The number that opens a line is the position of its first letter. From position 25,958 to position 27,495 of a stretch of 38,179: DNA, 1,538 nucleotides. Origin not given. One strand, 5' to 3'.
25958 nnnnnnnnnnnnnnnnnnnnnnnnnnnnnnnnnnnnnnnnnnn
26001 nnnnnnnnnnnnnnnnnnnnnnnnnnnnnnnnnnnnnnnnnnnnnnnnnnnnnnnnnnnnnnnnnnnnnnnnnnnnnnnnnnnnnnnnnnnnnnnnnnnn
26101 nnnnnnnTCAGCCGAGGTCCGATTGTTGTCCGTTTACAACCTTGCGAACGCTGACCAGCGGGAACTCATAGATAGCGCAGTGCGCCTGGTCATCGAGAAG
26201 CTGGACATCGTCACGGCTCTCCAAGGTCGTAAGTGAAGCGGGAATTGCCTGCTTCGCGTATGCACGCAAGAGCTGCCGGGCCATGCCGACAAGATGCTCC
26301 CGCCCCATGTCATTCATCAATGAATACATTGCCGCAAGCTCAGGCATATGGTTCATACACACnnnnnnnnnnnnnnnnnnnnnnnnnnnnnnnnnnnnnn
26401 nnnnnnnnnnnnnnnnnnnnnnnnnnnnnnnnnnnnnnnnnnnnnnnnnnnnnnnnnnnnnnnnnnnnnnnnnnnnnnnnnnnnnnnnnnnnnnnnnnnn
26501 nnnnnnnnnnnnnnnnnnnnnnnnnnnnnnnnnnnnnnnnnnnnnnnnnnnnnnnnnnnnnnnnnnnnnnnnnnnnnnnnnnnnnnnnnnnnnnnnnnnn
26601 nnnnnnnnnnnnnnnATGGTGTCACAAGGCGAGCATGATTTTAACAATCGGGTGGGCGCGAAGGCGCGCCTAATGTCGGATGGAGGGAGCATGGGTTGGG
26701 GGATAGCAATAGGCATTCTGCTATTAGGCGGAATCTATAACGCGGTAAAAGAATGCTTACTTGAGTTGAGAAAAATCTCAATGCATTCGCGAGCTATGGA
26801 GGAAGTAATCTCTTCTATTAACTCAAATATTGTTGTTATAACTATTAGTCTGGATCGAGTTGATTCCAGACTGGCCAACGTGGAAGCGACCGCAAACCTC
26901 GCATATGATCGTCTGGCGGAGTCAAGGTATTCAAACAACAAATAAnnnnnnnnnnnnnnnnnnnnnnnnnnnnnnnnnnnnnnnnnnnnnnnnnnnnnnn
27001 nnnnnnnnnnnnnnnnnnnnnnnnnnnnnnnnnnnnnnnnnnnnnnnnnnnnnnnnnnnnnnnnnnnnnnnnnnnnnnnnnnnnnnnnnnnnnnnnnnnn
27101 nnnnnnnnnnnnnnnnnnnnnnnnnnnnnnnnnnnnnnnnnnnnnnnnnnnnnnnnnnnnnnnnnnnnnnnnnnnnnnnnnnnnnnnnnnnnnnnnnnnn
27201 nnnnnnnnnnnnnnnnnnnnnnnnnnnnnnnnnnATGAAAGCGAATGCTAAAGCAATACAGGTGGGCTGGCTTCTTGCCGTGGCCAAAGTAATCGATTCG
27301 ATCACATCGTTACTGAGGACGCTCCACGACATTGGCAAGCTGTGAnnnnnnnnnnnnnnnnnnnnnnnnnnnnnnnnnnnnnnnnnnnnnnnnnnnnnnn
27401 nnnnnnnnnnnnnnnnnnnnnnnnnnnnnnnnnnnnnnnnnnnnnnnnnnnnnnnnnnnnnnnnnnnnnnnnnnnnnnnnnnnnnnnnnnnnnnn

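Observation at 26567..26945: Near-consensus LexA (SOS) box guarding an AT-rich orphan membrane-protein gene in the rexAB-equivalent slot, beside a repressor with no autocleavage domain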

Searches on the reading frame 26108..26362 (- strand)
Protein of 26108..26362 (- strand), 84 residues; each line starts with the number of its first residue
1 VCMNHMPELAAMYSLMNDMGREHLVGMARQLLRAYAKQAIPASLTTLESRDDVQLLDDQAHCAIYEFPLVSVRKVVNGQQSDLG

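Call 9: search_protein_families(library=pfam, proteins=[window:26108-26362:-], max_evalue=1)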
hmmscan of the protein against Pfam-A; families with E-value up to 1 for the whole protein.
window:26108-26362:- (84 aa): 0 families

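Call 10: search_protein_families(library=phrogs, proteins=[window:26108-26362:-], max_evalue=1)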
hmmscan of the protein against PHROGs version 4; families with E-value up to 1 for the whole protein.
window:26108-26362:- (84 aa): 0 families

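Call 25: find_homologous_proteins(query=window:26108-26356:-, max_evalue=0.01)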
Query window:26108-26356:- (82 aa): 4 proteins with E <= 0.01 among 6 candidates.
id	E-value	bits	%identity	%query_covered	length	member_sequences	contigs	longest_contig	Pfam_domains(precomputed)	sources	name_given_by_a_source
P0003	2.4e-46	172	100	100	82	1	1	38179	-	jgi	jgi:hypothetical protein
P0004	2.8e-39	150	88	100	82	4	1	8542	-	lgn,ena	-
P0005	1.9e-37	144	82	100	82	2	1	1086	-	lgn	-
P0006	1.6e-30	122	70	100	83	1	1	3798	-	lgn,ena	-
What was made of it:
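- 26108..26356 (-): Small gene of 82 aa, the candidate SOS-induced antirepressor. It is convergent with cI and overlaps its last 129 nt. The Shine-Dalgarno site GAGGTG lies just before the ATG at 26356. JGI called it as a gene (P0003, call 25).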

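Call 27: find_encoding_contigs(protein=P0004, flank=6000)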
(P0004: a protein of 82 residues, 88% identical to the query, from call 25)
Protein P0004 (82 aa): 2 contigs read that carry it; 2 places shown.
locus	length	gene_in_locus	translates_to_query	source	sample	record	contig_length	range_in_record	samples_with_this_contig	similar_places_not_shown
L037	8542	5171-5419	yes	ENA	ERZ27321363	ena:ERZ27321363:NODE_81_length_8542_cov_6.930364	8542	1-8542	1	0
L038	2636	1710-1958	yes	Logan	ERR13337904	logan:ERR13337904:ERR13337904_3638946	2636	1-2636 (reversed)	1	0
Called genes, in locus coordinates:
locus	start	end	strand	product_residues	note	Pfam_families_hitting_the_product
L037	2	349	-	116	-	?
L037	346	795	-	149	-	-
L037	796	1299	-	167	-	PF05565:Sipho_Gp157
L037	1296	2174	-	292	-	PF13479:AAA_24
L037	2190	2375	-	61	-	-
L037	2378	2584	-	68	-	-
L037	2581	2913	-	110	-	-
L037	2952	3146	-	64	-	-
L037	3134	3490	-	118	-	-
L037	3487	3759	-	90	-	-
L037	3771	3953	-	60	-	-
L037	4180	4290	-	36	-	-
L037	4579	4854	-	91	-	-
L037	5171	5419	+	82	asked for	-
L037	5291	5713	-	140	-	PF01381:HTH_3 (faint), PF15943:YdaS_toxin (faint)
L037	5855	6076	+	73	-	PF15943:YdaS_toxin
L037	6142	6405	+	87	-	-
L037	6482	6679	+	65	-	-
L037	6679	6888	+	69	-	-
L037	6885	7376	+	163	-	-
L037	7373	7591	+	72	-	PF01726:LexA_DNA_bind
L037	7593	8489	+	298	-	-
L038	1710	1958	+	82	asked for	-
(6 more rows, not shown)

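Call 28: find_encoding_contigs(protein=P0006, flank=6000)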
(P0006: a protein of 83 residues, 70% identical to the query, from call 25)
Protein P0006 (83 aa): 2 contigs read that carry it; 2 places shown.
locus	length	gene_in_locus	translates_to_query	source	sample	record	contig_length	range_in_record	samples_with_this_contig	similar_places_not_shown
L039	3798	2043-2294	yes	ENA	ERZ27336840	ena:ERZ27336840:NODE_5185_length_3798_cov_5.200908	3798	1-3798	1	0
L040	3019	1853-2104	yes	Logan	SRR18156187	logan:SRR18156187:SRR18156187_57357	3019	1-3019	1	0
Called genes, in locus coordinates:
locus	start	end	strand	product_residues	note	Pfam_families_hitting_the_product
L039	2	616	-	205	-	?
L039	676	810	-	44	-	-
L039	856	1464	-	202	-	PF00092:VWA (weak), PF13519:VWA_2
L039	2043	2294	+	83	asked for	-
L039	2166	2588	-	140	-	PF15943:YdaS_toxin (faint)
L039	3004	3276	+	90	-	-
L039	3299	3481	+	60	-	-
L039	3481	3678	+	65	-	-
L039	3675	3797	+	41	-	?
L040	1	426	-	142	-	?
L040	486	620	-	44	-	-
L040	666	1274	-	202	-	PF00092:VWA (weak), PF13519:VWA_2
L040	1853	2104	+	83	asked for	-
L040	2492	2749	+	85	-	PF15943:YdaS_toxin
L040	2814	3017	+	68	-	?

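Call 49: search_solved_structures(query=A2, max_evalue=10)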
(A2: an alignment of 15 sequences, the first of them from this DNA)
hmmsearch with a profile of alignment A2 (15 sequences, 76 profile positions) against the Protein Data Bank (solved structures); distinct sequences matched with E-value up to 10: 5.
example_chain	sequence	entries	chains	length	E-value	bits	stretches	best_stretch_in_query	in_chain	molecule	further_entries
7rmx_A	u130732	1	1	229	0.082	16.3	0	7-37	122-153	Tunable symmetric protein, D_3_212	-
4heo_A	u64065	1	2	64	0.43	14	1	14-62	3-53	Phosphoprotein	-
1dq3_A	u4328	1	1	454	0.51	13.7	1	15-53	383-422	ENDONUCLEASE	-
8ga7_A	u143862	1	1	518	1.8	12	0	13-38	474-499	THR5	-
1ggz_A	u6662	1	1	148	2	11.8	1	2-69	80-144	CALMODULIN-RELATED PROTEIN NB-1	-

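Call 61: find_homologous_proteins(query=A2, max_evalue=0.001)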
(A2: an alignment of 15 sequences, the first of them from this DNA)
Query A2 (15 sequences) (82 aa, profile of the alignment): 38 proteins with E <= 0.001 among 324 candidates.
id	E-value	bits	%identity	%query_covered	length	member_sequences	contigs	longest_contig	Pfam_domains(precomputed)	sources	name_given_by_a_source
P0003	2.8e-28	116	100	100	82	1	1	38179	-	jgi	jgi:hypothetical protein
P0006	1.5e-27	113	70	100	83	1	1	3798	-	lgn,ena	-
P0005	2.6e-27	112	82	100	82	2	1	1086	-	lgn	-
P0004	3.6e-27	112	88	100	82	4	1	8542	-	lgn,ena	-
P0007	4.8e-26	108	35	67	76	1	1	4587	-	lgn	-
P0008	2.7e-25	106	23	94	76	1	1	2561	-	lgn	-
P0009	1.9e-24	103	23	94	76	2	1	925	-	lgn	-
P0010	3.8e-23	99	27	94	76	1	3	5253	-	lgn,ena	-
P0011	5.8e-23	99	21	94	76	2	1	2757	-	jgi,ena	-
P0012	7.3e-23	98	22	94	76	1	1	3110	-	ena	-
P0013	1.2e-21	94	-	-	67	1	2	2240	-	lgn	-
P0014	2.6e-21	93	-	-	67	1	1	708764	-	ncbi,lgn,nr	ncbi:hypothetical protein SAMN05428966_10279 [Massilia sp. PDC64]|nr:hypothetical protein [Massilia 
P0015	2.5e-20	90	34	72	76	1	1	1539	-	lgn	-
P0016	4.0e-20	89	-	-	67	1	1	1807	-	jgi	jgi:hypothetical protein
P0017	1.0e-19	88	-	-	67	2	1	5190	-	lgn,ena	-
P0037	2.1e-12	65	-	-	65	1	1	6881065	-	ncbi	-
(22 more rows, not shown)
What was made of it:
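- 26108..26356 (-): The family comprises 38 clusters, all annotated as hypothetical (call 61).
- The family has 38 clusters (call 61).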

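Call 62: find_encoding_contigs(protein=P0037, flank=5000, max_places=2)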
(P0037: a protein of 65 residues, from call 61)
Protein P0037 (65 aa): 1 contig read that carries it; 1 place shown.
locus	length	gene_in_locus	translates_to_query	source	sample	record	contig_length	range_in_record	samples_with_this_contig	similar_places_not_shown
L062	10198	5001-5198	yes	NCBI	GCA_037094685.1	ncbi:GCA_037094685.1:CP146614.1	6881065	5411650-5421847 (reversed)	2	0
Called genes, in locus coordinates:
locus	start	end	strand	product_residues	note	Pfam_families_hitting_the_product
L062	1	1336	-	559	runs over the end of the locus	PF09588:YqaJ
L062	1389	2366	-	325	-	PF03837:RecT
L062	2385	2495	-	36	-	-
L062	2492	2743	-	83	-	-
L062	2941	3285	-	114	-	-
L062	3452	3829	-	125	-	-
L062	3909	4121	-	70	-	-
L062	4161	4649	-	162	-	-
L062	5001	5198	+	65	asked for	-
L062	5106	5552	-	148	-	PF12844:HTH_19 (weak), PF13560:HTH_31, PF13744:HTH_37 (weak), PF01381:HTH_3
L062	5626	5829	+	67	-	PF13560:HTH_31 (weak)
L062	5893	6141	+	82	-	-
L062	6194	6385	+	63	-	-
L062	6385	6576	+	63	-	-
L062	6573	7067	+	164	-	-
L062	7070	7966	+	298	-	-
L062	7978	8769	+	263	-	PF01695:IstB_IS21, PF00308:Bac_DnaA (weak), PF00004:AAA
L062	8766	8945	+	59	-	-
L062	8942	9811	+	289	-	-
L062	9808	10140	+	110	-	PF13876:Phage_gp49_66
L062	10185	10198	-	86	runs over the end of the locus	-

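Call 63: find_encoding_contigs(protein=P0014, flank=5000, max_places=2)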
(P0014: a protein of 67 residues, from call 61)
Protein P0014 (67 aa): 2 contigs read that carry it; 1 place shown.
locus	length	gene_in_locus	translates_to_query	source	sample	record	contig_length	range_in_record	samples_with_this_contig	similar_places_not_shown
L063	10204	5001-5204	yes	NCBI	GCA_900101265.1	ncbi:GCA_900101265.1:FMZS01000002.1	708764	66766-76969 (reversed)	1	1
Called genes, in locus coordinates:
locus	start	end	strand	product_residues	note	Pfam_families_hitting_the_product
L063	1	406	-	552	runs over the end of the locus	PF09588:YqaJ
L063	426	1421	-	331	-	PF03837:RecT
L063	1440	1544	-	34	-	-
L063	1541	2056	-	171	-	PF13392:HNH_3, PF00847:AP2 (weak)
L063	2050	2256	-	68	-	-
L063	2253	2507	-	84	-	-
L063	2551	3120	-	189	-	-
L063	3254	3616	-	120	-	-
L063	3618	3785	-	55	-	-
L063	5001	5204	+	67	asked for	-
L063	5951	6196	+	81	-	-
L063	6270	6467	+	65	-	-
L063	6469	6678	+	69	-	-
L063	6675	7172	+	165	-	-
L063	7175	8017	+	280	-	-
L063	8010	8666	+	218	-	PF20081:DUF6475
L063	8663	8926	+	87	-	-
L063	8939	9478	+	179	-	PF21825:Sequestin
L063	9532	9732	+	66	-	-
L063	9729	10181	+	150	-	PF05866:RusA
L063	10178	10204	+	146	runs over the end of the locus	-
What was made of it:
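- On LexA (SOS) box of Beta/Gammaproteobacteria: The host is probably in the Oxalobacteraceae, because one family member lies in Massilia sp. PDC64 (calls 61, 63).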

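Call 72: predict_structure(alignment_id=A4)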
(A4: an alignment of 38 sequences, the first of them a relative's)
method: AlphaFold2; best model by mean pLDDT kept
length: 82 residues; sequences in the alignment: 38
mean_pLDDT: 63.7   pTM: 0.38
mean pLDDT of the five models: 63.7, 63.2, 63.1, 61.8, 60.8
residues with pLDDT >= 90: 28; 70-90: 7; 50-70: 5; < 50: 42
segments of 3 or more residues with pLDDT < 50: 41-82
pLDDT, mean of each block of 10 residues (from residue 1): 91 96 93 70 44 41 41 37 39
secondary structure, 60 per line:
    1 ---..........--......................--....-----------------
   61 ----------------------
elements in order: H4-13 H16-37 H40-43
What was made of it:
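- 26108..26356 (-): AlphaFold2 gives a helix-turn-helix hairpin for residues 4-37 with pLDDT above 90, and a disordered tail (call 72).
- AlphaFold2 pLDDT exceeds 90 for residues 1-38 (call 72).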

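Call 76: fold_search(model_id=the predicted structure, library=pdb)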
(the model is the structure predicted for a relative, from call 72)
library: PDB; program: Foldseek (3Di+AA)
matches with E <= 10: 0; with E <= 0.001: 0
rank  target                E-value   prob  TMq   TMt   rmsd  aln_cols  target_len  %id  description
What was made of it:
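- Tried and rejected: A Foldseek search of the PDB with the small-protein model gave no match (call 76).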

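Call 78: search_protein_families(library=phrogs, proteins=[window:26108-26356:-], max_evalue=0.1)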
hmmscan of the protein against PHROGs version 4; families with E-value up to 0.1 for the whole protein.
window:26108-26356:- (82 aa): 0 families

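Call 79: search_protein_families(library=padloc, proteins=[window:26108-26356:-], max_evalue=0.1)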
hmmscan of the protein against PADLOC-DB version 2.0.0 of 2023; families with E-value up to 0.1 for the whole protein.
window:26108-26356:- (82 aa): 1 family
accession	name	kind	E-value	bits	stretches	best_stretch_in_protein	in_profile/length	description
PDLC00178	HamB1|HamB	-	0.011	11.7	1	3-77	328-402/830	DEAD-box helicase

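Call 92: search_protein_families(library=ncbifam, proteins=[window:26108-26356:-], max_evalue=1)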
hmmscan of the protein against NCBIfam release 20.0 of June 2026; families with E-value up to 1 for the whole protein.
window:26108-26356:- (82 aa): 2 families
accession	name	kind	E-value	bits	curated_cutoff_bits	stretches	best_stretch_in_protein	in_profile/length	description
NF047599.1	SerpalmtaseBetaP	equivalog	0.091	11.4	500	1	36-74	114-152/394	serine palmitoyltransferase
NF047600.1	SerpalmtaseCFB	equivalog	0.17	10.5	640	1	24-79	102-157/395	serine palmitoyltransferase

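Call 93: search_protein_families(library=pfam, alignment_id=A4, max_evalue=0.1)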
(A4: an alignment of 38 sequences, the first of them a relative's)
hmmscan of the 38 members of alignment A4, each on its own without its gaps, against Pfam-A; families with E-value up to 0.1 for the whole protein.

A. member 1, P0003 (82 aa): 0 families

B. families by the number of members that match (of 38 scanned): 5 families
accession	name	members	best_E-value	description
PF13833.12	EF-hand_8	1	0.013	EF-hand domain pair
PF13335.12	Mg_chelatase_C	1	0.02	Magnesium chelatase, subunit ChlI C-terminal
PF15342.11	FAM212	1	0.041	FAM212 family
PF19908.4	DUF6381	1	0.057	Family of unknown function (DUF6381)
PF13610.12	DDE_Tnp_IS240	1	0.096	DDE domain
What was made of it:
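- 26108..26356 (-): It has no known family (calls 9, 10, 49, 92, 93).
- Closest known: Tum of coliphage 186 and AntC of N15. Different: No homology was detected by Pfam or PHROG scans (calls 9, 10, 93).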

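Call 99: find_related_loci(query=P0014, collection=viral_contigs, flank=2500)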
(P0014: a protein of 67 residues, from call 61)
Query P0014 (67 aa) in viral_contigs; peptide patterns used: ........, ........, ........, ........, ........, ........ (x = any residue, [..] = any of these).
120 stretches matched a pattern; 6 encode a relative of the query (tblastn E <= 1e-3); 6 distinct loci.
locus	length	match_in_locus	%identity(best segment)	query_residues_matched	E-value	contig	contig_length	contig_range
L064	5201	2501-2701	100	1-67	5e-43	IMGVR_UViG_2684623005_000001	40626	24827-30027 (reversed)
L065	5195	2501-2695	74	1-65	6e-30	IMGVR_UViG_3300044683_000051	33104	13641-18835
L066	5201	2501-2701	73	1-67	9e-30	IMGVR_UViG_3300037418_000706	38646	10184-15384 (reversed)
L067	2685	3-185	75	7-67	3e-29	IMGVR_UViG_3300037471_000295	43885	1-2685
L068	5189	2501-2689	73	1-63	5e-29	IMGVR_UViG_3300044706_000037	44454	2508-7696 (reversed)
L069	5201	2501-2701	67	1-67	5e-28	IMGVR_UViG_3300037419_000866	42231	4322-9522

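Call 100: find_related_loci(query=P0008, collection=viral_contigs, flank=2500)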
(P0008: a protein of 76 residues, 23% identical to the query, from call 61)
Query P0008 (76 aa) in viral_contigs; peptide patterns used: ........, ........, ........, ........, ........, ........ (x = any residue, [..] = any of these).
47 stretches matched a pattern; 2 encode a relative of the query (tblastn E <= 1e-3); 2 distinct loci.
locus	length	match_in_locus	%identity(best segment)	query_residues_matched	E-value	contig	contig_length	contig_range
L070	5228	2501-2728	100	1-76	1e-49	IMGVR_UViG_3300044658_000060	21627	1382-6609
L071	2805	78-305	80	1-76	3e-40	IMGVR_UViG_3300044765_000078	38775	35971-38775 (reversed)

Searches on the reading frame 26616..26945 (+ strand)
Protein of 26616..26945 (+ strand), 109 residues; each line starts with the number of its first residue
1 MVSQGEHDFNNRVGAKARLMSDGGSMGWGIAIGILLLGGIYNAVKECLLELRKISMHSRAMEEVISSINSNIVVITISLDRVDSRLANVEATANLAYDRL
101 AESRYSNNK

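Call 9: search_protein_families(library=pfam, proteins=[window:26616-26945:+], max_evalue=1)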
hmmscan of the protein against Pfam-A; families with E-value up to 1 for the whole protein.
window:26616-26945:+ (109 aa): 1 family
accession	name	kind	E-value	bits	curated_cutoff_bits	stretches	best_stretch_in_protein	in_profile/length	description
PF15272.11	BBP1_C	-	0.056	13.6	23.4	1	50-102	75-127/190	Spindle pole body component BBP1, C-terminal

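Call 10: search_protein_families(library=phrogs, proteins=[window:26616-26945:+], max_evalue=1)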
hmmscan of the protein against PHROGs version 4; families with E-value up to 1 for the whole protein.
window:26616-26945:+ (109 aa): 1 family
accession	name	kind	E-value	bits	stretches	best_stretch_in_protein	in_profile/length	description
phrog_5553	-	unknown function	0.14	13.4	1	59-91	10-42/114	-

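Call 13: find_homologous_proteins(query=window:26616-26945:+, max_evalue=0.01)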
Query window:26616-26945:+ (109 aa): 1 proteins with E <= 0.01 among 2 candidates.
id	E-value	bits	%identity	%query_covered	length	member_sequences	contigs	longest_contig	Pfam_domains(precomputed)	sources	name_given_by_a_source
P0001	5.1e-62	224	100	100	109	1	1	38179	-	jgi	jgi:hypothetical protein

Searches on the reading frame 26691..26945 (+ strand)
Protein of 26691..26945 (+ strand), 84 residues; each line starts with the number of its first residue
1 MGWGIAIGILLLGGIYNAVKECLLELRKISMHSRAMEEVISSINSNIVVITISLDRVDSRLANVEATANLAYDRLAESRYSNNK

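Call 11: find_encoding_contigs(protein=window:26691-26945:+, flank=6000)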
Protein window:26691-26945:+ (84 aa): no gene with exactly this product is on record in the collection.

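Call 23: search_protein_representatives(protein=window:26691-26945:+)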
Query: 84 residues. Proteins with E-value up to 0.001 (for the whole library): 1; up to 1e-10: 1; up to 1e-30: 0. The best 1 are listed.
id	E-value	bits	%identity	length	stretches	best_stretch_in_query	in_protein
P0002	1.6e-19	85.8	51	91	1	1-83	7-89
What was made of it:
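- On TisB/DinQ-type SOS-induced type I toxin (for the 84-aa gene): It has no homology (calls 9, 13, 23).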

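Call 26: find_encoding_contigs(protein=P0002, flank=6000)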
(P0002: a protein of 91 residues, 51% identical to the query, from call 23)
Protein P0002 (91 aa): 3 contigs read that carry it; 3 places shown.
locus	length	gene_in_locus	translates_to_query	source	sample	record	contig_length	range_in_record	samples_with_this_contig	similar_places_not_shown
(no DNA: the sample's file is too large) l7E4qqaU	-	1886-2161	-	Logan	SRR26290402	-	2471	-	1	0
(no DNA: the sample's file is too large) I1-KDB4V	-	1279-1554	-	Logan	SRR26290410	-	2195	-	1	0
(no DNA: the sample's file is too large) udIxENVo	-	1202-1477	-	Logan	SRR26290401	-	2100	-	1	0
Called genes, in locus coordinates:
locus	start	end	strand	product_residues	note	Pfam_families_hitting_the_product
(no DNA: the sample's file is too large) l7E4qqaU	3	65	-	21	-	?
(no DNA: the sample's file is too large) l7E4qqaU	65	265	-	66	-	-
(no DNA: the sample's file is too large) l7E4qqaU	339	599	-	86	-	-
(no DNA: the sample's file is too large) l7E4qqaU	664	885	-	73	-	PF15943:YdaS_toxin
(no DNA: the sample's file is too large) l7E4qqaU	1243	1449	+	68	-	-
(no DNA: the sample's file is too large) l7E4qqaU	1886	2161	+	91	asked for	-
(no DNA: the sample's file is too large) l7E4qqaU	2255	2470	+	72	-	?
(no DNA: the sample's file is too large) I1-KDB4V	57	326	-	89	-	PF15943:YdaS_toxin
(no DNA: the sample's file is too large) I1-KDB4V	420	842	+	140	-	PF01381:HTH_3 (faint), PF15943:YdaS_toxin (faint)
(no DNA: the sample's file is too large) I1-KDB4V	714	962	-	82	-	-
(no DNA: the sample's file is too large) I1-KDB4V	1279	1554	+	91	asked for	-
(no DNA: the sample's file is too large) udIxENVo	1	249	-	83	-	?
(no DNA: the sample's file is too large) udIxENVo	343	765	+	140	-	PF01381:HTH_3 (faint), PF15943:YdaS_toxin (faint)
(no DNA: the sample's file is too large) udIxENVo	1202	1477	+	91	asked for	-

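Call 50: search_solved_structures(query=window:26691-26945:+, max_evalue=10)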
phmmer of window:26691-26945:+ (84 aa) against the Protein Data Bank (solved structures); distinct sequences matched with E-value up to 10: 9.
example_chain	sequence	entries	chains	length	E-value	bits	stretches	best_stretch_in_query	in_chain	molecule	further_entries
7zr2_A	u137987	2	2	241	0.68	14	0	17-66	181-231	Spike protein S2',Chimeric protein mimic of SARS-CoV-2 Spike HR1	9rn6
11hk_A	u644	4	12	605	0.9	13.6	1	29-79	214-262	E-FICS-v3 | Spike protein S2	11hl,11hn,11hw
9z3k_A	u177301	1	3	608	1.2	13.2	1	29-79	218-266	SPIKE PROTEIN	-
6jx7_A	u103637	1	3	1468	1.6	12.8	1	13-79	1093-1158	Feline Infectious Peritonitis Virus Spike Protein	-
1wyy_A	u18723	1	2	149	2.1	12.4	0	29-75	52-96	E2 Glycoprotein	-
7e9t_A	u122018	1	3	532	2.7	12.1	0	29-79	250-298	Spike protein S2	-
7wxz_A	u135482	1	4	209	3.4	11.8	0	29-67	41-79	Spike protein S2'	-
6m3w_A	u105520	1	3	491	3.7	11.7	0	29-79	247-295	Spike glycoprotein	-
8fdw_B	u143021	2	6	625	4.3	11.4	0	29-79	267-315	Spike protein S2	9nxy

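Call 78: search_protein_families(library=phrogs, proteins=[window:26691-26945:+], max_evalue=0.1)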
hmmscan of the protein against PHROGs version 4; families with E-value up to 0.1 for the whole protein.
window:26691-26945:+ (84 aa): 1 family
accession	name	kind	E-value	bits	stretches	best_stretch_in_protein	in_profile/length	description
phrog_5553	-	unknown function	0.072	14.3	1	34-66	10-42/114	-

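Call 79: search_protein_families(library=padloc, proteins=[window:26691-26945:+], max_evalue=0.1)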
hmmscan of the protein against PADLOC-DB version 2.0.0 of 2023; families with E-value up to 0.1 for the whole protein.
window:26691-26945:+ (84 aa): 0 families

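Call 92: search_protein_families(library=ncbifam, proteins=[window:26691-26945:+], max_evalue=1)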
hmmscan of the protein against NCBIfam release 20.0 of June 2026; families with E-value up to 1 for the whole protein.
window:26691-26945:+ (84 aa): 0 families

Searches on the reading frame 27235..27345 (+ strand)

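Call 9: search_protein_families(library=pfam, proteins=[window:27235-27345:+], max_evalue=1)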
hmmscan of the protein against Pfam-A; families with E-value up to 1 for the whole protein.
window:27235-27345:+ (36 aa): 0 families

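Call 10: search_protein_families(library=phrogs, proteins=[window:27235-27345:+], max_evalue=1)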
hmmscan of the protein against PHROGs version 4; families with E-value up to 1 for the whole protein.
window:27235-27345:+ (36 aa): 1 family
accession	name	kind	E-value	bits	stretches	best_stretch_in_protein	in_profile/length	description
phrog_38429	-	unknown function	0.22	12.7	1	9-23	21-36/37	-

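Call 78: search_protein_families(library=phrogs, proteins=[window:27235-27345:+], max_evalue=0.1)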
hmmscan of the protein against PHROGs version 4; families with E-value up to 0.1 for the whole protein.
window:27235-27345:+ (36 aa): 0 families

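Call 79: search_protein_families(library=padloc, proteins=[window:27235-27345:+], max_evalue=0.1)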
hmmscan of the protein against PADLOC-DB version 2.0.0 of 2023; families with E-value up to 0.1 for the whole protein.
window:27235-27345:+ (36 aa): 0 families

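Call 92: search_protein_families(library=ncbifam, proteins=[window:27235-27345:+], max_evalue=1)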
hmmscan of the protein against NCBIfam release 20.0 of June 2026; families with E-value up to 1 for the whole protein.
window:27235-27345:+ (36 aa): 0 families
